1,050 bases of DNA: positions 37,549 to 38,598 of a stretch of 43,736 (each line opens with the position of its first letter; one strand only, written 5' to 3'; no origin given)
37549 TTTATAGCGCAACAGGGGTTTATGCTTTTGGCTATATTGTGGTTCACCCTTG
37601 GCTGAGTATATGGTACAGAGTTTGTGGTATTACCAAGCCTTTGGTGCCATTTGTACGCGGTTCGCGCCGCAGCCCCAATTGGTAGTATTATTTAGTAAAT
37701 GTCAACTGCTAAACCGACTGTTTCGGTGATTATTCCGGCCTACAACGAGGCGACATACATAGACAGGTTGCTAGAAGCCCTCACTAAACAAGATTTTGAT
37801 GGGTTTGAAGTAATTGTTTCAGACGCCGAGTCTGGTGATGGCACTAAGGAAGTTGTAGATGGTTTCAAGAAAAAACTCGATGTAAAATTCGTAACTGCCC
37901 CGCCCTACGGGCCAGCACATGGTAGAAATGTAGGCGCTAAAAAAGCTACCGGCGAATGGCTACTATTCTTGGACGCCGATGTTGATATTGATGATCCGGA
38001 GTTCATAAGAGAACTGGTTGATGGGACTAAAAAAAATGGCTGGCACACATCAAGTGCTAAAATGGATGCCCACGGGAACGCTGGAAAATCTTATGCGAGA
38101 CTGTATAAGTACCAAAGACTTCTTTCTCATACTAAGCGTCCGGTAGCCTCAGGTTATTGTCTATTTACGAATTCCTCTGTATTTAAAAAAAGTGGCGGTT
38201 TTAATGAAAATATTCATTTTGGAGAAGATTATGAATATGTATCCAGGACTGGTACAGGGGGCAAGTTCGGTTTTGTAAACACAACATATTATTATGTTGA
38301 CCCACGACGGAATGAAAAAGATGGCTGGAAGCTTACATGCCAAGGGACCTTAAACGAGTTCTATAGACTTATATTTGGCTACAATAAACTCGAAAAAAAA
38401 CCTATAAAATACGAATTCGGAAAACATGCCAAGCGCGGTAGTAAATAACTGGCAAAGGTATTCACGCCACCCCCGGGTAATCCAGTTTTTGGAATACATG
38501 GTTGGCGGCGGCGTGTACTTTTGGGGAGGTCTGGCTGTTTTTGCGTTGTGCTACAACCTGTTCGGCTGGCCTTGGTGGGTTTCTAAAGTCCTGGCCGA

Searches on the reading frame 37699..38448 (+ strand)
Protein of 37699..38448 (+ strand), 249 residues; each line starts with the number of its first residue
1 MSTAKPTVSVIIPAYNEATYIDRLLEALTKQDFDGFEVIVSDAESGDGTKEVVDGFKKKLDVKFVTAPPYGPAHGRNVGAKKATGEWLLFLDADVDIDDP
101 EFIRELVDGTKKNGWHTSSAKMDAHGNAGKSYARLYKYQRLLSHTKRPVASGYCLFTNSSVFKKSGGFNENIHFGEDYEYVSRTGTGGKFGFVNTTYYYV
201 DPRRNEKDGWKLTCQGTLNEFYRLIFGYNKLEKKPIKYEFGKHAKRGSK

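Call 34: search_protein_families(library=pfam, proteins=[window:37699-38448:+], max_evalue=0.00001)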
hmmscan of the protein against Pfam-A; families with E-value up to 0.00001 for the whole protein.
window:37699-38448:+ (249 aa): 3 families
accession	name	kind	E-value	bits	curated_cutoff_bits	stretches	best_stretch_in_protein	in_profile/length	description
PF00535.33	Glycos_transf_2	-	9.8e-26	91.1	23.3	1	9-146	1-148/168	Glycosyl transferase family 2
PF10111.15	Glyco_tranf_2_2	-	8.7e-12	45.5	27.3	1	9-95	1-92/276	Glycosyltransferase like family 2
PF13641.12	Glyco_tranf_2_3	-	2.3e-11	44.6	27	1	6-181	1-191/230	Glycosyltransferase like family 2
